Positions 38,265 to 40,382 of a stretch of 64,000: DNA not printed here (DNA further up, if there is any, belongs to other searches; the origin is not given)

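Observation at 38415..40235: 606-aa fusion of an (alpha/alpha)-toroid-like repeat domain with a class I SAM methyltransferase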

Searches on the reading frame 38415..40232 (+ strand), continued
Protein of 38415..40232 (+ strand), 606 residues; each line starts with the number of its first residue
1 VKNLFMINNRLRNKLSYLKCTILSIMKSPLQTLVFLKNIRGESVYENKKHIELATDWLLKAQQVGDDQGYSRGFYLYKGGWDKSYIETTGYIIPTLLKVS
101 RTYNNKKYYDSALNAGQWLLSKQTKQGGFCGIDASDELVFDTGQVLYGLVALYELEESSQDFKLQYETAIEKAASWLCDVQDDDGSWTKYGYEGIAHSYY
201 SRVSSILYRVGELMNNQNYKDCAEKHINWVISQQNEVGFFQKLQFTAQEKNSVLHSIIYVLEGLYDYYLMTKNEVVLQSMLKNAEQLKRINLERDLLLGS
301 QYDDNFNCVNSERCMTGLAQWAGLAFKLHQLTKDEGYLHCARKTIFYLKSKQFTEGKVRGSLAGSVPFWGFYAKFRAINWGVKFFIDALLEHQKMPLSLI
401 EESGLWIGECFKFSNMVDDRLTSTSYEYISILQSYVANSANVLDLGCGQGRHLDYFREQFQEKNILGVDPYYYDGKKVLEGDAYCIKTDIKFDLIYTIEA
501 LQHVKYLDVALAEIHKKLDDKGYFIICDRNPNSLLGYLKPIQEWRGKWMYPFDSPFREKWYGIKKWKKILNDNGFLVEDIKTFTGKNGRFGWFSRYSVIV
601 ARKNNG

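Call 14: find_related_loci(query=A1, collection=genome_contigs, flank=10000)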
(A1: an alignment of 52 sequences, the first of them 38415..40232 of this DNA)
Query A1 (606 aa) in genome_contigs; peptide patterns used: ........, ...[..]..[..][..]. (x = any residue, [..] = any of these).
168 stretches matched a pattern; 127 encode a relative of the query (tblastn E <= 1e-3); the best 80 are kept; 79 distinct loci.
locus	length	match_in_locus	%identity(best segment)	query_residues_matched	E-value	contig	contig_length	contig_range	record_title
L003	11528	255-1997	56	24-603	0e+0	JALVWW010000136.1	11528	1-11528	MAG: Campylobacterales bacterium isolate M10_metabat2_scaf2bin.049 M10_NODE_2887_length_11528_cov_6.275853, whole genome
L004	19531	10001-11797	47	8-604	4e-172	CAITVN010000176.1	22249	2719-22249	MAG: Oligoflexia bacterium isolate LJ_bin-4497 genome assembly, contig: bin-4497:176/244, whole genome shotgun sequence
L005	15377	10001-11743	46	11-603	1e-159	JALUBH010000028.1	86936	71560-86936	MAG: Campylobacteraceae bacterium isolate S142_metabat2_scaf2bin.002 S142_NODE_32_length_86936_cov_16.998572, whole geno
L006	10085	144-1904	44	22-604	2e-159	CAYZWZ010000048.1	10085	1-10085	MAG TPA_asm: uncultured Helicobacter sp. isolate binchicken_co36_91 genome assembly, contig: NODE_4665_length_10085_cov_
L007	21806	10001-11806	43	5-605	1e-151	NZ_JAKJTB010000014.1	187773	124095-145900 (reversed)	Vibrio kasasachensis strain JAMM1812 JAMM1812_scaffold_6, whole genome shotgun sequence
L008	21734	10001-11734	43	17-603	9e-151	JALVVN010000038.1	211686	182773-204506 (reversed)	MAG: Campylobacterales bacterium isolate M10_metabat1_scaf2bin.028 M10_NODE_7_length_211686_cov_68.615682, whole genome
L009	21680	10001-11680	44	29-603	2e-149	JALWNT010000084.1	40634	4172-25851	MAG: Campylobacteraceae bacterium isolate M17_metabat2_scaf2bin.278 M17_NODE_506_length_40634_cov_9.125484, whole genome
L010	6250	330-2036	43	37-604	8e-149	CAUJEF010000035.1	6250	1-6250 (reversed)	MAG: Bdellovibrionota bacterium isolate KLAP141 genome assembly, contig: KLAP141_319333, whole genome shotgun sequence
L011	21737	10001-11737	42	23-603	1e-147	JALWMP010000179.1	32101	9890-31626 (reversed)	MAG: Campylobacteraceae bacterium isolate M17_metabat2_scaf2bin.170 M17_NODE_856_length_32101_cov_10.687527, whole genom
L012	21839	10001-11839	42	7-599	1e-145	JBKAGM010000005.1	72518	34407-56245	MAG: Gammaproteobacteria bacterium isolate Ske_MAG16 Ske_MAG16_0005, whole genome shotgun sequence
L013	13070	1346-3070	43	23-606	7e-145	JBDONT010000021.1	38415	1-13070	MAG: Nautiliaceae bacterium isolate FK190211_WC_175_metabat1_scaf2bin.004 NODE_71_length_38415_cov_17.024420, whole geno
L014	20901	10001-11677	42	44-605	3e-141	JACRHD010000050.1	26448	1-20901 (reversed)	MAG: Nitrospirae bacterium isolate NC_groundwater_1768_Pr3_B-0.1um_50_19 SR-2_scaffold_141_2208774, whole genome shotgun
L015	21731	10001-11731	42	23-601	2e-139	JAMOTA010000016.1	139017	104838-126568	MAG: Sulfurovum sp. isolate 4571-419_metabat1_scaf2bin.002 4571-419_scaffold_19_c1, whole genome shotgun sequence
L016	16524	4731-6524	60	5-604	0e+0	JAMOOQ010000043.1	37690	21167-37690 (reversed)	MAG: Campylobacteraceae bacterium isolate 4559-240_maxbin2_scaf2bin.114_VB 4559-240_scaffold_61_c2, whole genome shotgun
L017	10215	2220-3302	49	22-395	1e-111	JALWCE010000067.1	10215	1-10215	MAG: Nitratiruptor sp. isolate T10_metabat2_scaf2bin.202 T10_NODE_2865_length_10215_cov_6.526864, whole genome shotgun s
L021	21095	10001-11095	41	23-394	5e-75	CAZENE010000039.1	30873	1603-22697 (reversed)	MAG TPA_asm: uncultured Syntrophorhabdus sp. isolate SRP192927_co10_462 genome assembly, contig: NODE_762_length_30873_c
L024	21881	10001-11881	38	28-561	1e-68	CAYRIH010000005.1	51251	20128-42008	MAG TPA_asm: uncultured Candidatus Saccharibacteria bacterium isolate SRP179991_co3_23 genome assembly, contig: NODE_90_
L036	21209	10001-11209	34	13-399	4e-53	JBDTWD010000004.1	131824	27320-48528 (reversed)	MAG: Candidatus Woesebacteria bacterium isolate cluster3_bin.83 NODE_168_length_131824_cov_12.440164, whole genome shotg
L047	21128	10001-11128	32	14-390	3e-51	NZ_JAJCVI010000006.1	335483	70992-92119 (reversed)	Halorubellus salinus strain GX3 Scaffold6_1, whole genome shotgun sequence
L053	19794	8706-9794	32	48-395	6e-50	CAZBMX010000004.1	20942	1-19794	MAG TPA_asm: uncultured Pseudomonadales bacterium isolate SRP192515_co1_124 genome assembly, contig: NODE_2339_length_20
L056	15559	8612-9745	34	25-393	2e-49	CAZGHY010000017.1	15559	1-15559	MAG TPA_asm: uncultured Gammaproteobacteria bacterium isolate SRP286056_co2_319 genome assembly, contig: NODE_6008_lengt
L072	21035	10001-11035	32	51-395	7e-43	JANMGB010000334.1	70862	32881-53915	MAG: Burkholderiales bacterium isolate OTE_70b_concoct_341 OTE_70b_k141_3397263, whole genome shotgun sequence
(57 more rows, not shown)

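Call 15: search_protein_families(library=pfam, alignment_id=A1, max_evalue=0.01)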
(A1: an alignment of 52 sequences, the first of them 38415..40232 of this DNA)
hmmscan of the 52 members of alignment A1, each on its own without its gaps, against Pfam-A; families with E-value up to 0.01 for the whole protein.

A. member 1, window:38415-40232:+ (606 aa): 14 families
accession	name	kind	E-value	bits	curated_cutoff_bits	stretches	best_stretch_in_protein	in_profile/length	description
PF13489.12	Methyltransf_23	-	9.6e-17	61.6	27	1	438-577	22-161/164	Methyltransferase domain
PF13243.12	SQHop_cyclase_C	-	3.9e-10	39.7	26.1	2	151-248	193-292/319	Squalene-hopene cyclase C-terminal domain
PF13847.12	Methyltransf_31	-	5e-10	39.7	27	1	487-574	67-145/145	Methyltransferase domain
PF08241.18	Methyltransf_11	-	7.7e-10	39.7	21.2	1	443-526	1-95/95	Methyltransferase domain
PF08242.18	Methyltransf_12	-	9.3e-09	36.4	30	0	443-470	1-28/98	Methyltransferase domain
PF13649.12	Methyltransf_25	-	2.8e-07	31.5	27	1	442-470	1-29/97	Methyltransferase domain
PF07678.20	TED_complement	-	7.5e-05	22.4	22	0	85-130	259-297/312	A-macroglobulin TED domain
PF05147.19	LANC_like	-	9.6e-05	21.6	23.2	0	152-249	113-213/350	Lanthionine synthetase C-like protein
PF09492.16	Pec_lyase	-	0.00019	21.2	22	0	93-129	45-81/292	Pectic acid lyase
PF07021.18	MetW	-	0.0021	18.2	21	1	431-513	6-97/193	Methionine biosynthesis protein MetW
PF01728.25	FtsJ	-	0.0027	18.1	24.1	1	437-493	20-78/181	FtsJ-like methyltransferase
PF12692.13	Methyltransf_17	-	0.003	18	27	1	420-469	10-59/160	S-adenosyl-L-methionine methyltransferase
PF06662.19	C5-epim_C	-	0.0031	17.5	23.3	0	204-303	35-142/188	D-glucuronyl C5-epimerase C-terminus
PF07470.19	Glyco_hydro_88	-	0.0058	16.1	26.6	0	88-189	132-250/352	Glycosyl Hydrolase Family 88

B. families by the number of members that match (of 52 scanned): 37 families (the first 25 are shown)
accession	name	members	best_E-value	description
PF13489.12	Methyltransf_23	52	4.5e-21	Methyltransferase domain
PF08241.18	Methyltransf_11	52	3.4e-19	Methyltransferase domain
PF13649.12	Methyltransf_25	52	4.8e-15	Methyltransferase domain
PF13847.12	Methyltransf_31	52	9.6e-15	Methyltransferase domain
PF08242.18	Methyltransf_12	52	1.4e-12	Methyltransferase domain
PF13243.12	SQHop_cyclase_C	51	1.6e-14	Squalene-hopene cyclase C-terminal domain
PF09492.16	Pec_lyase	45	1.3e-11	Pectic acid lyase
PF06662.19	C5-epim_C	37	1.6e-08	D-glucuronyl C5-epimerase C-terminus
PF05148.21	Methyltransf_8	36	3.6e-13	Hypothetical methyltransferase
PF07944.18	Beta-AFase-like_GH127_cat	36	9e-09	Beta-L-arabinofuranosidase, GH127 catalytic domain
PF07678.20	TED_complement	34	1.1e-06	A-macroglobulin TED domain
PF00432.27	Prenyltrans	31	1e-08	Prenyltransferase alpha-alpha toroid domain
PF07470.19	Glyco_hydro_88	31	2.4e-08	Glycosyl Hydrolase Family 88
PF01209.24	Ubie_methyltran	23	5.9e-08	ubiE/COQ5 methyltransferase family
PF05147.19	LANC_like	20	6.3e-06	Lanthionine synthetase C-like protein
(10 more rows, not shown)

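Call 16: predict_structure(alignment_id=A1)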
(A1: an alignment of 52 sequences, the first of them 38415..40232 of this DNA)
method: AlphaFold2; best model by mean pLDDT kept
length: 606 residues; sequences in the alignment: 52
mean_pLDDT: 95.3   pTM: 0.93
mean pLDDT of the five models: 95.3, 95.3, 95.0, 94.6, 94.1
residues with pLDDT >= 90: 550; 70-90: 53; 50-70: 3; < 50: 0
segments of 3 or more residues with pLDDT < 50: none
pLDDT, mean of each block of 10 residues (from residue 1): 79 92 97 96 96 98 94 96 95 98 97 98 95 85 98 95 97 98 97 95 99 98 99 98 92 98 99 99 99 96 98 98 99 98 98 97 97 96 98 94 94 79 94 97 93 96 96 92 94 97 96 98 97 94 91 94 97 98 86 93 88
secondary structure, 60 per line:
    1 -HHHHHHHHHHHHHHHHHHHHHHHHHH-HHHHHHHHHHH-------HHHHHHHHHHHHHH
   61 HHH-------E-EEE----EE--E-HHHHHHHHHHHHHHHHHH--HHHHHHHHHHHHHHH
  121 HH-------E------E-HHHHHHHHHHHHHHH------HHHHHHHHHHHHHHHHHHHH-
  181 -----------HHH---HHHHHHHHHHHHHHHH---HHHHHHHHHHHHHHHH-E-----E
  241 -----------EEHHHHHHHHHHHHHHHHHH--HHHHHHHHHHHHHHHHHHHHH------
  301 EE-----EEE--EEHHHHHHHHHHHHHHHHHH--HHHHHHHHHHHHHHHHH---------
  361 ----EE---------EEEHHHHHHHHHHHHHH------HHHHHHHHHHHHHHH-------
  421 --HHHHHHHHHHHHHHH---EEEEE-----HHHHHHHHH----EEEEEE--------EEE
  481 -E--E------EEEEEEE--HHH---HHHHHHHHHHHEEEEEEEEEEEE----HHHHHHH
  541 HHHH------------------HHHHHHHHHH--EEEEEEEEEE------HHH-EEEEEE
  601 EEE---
elements in order: H2-27 H29-39 H47-63 E73-75 H86-103 H106-122 H139-153 H160-179 H198-213 H217-232 H254-271 H274-294 E308-310 H315-332 H335-351 E376-378 H379-392 H399-413 H423-437 E441-445 H451-459 E464-469 E478-480 E492-498 H507-517 E518-529 H534-544 H563-572 E575-584 E595-603

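Call 19: fold_search(model_id=the predicted structure, library=pdb)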
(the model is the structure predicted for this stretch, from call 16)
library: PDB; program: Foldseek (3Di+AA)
matches with E <= 10: 1490; with E <= 0.001: 808
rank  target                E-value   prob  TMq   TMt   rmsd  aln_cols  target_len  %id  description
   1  3wiw                  1.2e-08  1.00  0.47  0.73   4.7       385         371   16  Crystal structure of unsaturated glucuronyl hydrolase specific for heparin (released 2014-01-08)
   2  8x8j_A                2.6e-07  1.00  0.23  0.54   6.8       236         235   16  The structure of AbBioc in complex with inhibitor sinefungin (released 2024-11-13)
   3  3ccf_B                3.7e-07  1.00  0.24  0.54   5.3       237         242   20  Crystal structure of putative methyltransferase (YP_321342.1) from Anabaena variabilis ATCC 29413 at 1.90 A resolution (released 2008-03-11)
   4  8x8i_D                4.2e-07  1.00  0.24  0.56   5.4       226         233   18  The structure of AbBioc in complex with SAM cofactor (released 2024-11-13)
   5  8x8i_C                4.4e-07  1.00  0.22  0.52   9.4       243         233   18  The structure of AbBioc in complex with SAM cofactor (released 2024-11-13)
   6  8wbu                  4.8e-07  1.00  0.44  0.65   4.9       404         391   14  The crystal structure of circular mannose with mutant H247F of the cellobiose 2-epimerase from Caldicellulosiruptor sacc (released 2023-10-25)
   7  4z4l                  5.3e-07  1.00  0.44  0.65   4.8       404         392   14  Crystal Structure of cellobiose 2-epimerase from Caldicellulosiruptor saccharolyticus DSM 8903 (released 2016-04-13)
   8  5zhb_A                5.5e-07  1.00  0.47  0.71   4.5       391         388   13  Structure of Cellobiose 2-Epimerase from Bacillus thermoamylovorans B4167 (released 2019-06-19)
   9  5jr3_C                5.5e-07  1.00  0.22  0.37   6.6       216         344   18  Crystal structure of carminomycin-4-O-methyltransferase DnrK in complex with SAH and 4-methylumbelliferone (released 2016-06-01)
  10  5zhb_B                6.6e-07  1.00  0.47  0.70   4.8       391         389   13  Structure of Cellobiose 2-Epimerase from Bacillus thermoamylovorans B4167 (released 2019-06-19)
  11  7d5g_A                7.2e-07  1.00  0.43  0.64   5.4       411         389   14  Crystal structure of the CsCE with ligand to have a insight into the catalytic mechanism (released 2021-12-01)
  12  3ccf_A                8.2e-07  1.00  0.23  0.54   5.4       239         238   20  Crystal structure of putative methyltransferase (YP_321342.1) from Anabaena variabilis ATCC 29413 at 1.90 A resolution (released 2008-03-11)
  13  4z4j                  8.2e-07  1.00  0.45  0.66   4.7       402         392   14  Crystal Structure of cellobiose 2-epimerase from Caldicellulosiruptor saccharolyticus DSM 8903 (released 2016-04-13)
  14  4wxh_A                9.0e-07  1.00  0.21  0.36   6.6       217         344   17  Carminomycin-4-O-methyltransferase (DnrK) variant (298Ser insert) in complex with S-adenosyl-L-homocysteine (SAH) and  (released 2015-07-29)
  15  8x8i_B                9.4e-07  1.00  0.23  0.53   6.8       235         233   17  The structure of AbBioc in complex with SAM cofactor (released 2024-11-13)
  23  8x8j_B                1.6e-06  1.00  0.23  0.54   7.3       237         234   17  The structure of AbBioc in complex with inhibitor sinefungin (released 2024-11-13)
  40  3l8d                  3.0e-06  1.00  0.25  0.67   4.5       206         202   17  Crystal structure of methyltransferase from Bacillus Thuringiensis (released 2010-01-12)
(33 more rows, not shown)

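Call 32: search_solved_structures(query=A1, max_evalue=1, show_alignments=3)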
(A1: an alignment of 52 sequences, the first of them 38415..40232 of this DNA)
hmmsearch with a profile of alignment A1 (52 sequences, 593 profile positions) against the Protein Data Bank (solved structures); distinct sequences matched with E-value up to 1: 162 (the best 60 are shown).
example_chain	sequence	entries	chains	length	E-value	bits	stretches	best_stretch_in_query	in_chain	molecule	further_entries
6p3m_A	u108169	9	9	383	3.2e-09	39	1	417-514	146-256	tetrahydroprotoberberine N-methyltransferase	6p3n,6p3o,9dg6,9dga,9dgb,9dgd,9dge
3l8d_A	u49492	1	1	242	3.7e-09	38.8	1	396-515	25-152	Methyltransferase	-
9dg9_A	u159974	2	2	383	4.6e-09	38.4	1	417-514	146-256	Tetrahydroprotoberberine N-methyltransferase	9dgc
9wj7_B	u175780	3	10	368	6.1e-09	38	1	404-530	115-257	N-methyltransferase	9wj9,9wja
9whw_B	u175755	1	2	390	1.1e-08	37.2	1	403-515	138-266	N-methyltransferase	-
9we4_B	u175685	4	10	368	1.7e-08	36.6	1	405-531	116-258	N-methyltransferase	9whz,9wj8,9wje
6gkv_A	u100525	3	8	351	2.4e-08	36.1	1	409-514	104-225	Coclaurine N-methyltransferase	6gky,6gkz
3mgg_A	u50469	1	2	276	2.5e-08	36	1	410-522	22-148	Methyltransferase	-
5dly_A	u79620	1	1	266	3.7e-08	35.4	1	381-466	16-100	plantazolicin methyltransferase BamL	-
4kvz_A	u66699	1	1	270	3.8e-08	35.4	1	381-466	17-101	BamL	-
5dm0_A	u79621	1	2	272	3.9e-08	35.4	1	381-466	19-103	plantazolicin methyltransferase BamL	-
1xxl_A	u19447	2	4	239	4.8e-08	35.1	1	420-571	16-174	YcgJ protein | ycgJ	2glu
9dg7_A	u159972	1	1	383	4.9e-08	35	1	417-514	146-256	Tetrahydroprotoberberine N-methyltransferase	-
9dg8_A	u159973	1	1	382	4.9e-08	35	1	417-514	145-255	Tetrahydroprotoberberine N-methyltransferase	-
9rfr_A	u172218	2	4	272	1.4e-07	33.5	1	392-540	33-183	Ubiquinone biosynthesis O-methyltransferase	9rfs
8x8i_A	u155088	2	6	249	1.9e-05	26.5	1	409-525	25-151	Malonyl-[acyl-carrier protein] O-methyltransferase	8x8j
3ccf_A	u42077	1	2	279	2.7e-05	26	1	412-574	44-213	Cyclopropane-fatty-acyl-phospholipid synthase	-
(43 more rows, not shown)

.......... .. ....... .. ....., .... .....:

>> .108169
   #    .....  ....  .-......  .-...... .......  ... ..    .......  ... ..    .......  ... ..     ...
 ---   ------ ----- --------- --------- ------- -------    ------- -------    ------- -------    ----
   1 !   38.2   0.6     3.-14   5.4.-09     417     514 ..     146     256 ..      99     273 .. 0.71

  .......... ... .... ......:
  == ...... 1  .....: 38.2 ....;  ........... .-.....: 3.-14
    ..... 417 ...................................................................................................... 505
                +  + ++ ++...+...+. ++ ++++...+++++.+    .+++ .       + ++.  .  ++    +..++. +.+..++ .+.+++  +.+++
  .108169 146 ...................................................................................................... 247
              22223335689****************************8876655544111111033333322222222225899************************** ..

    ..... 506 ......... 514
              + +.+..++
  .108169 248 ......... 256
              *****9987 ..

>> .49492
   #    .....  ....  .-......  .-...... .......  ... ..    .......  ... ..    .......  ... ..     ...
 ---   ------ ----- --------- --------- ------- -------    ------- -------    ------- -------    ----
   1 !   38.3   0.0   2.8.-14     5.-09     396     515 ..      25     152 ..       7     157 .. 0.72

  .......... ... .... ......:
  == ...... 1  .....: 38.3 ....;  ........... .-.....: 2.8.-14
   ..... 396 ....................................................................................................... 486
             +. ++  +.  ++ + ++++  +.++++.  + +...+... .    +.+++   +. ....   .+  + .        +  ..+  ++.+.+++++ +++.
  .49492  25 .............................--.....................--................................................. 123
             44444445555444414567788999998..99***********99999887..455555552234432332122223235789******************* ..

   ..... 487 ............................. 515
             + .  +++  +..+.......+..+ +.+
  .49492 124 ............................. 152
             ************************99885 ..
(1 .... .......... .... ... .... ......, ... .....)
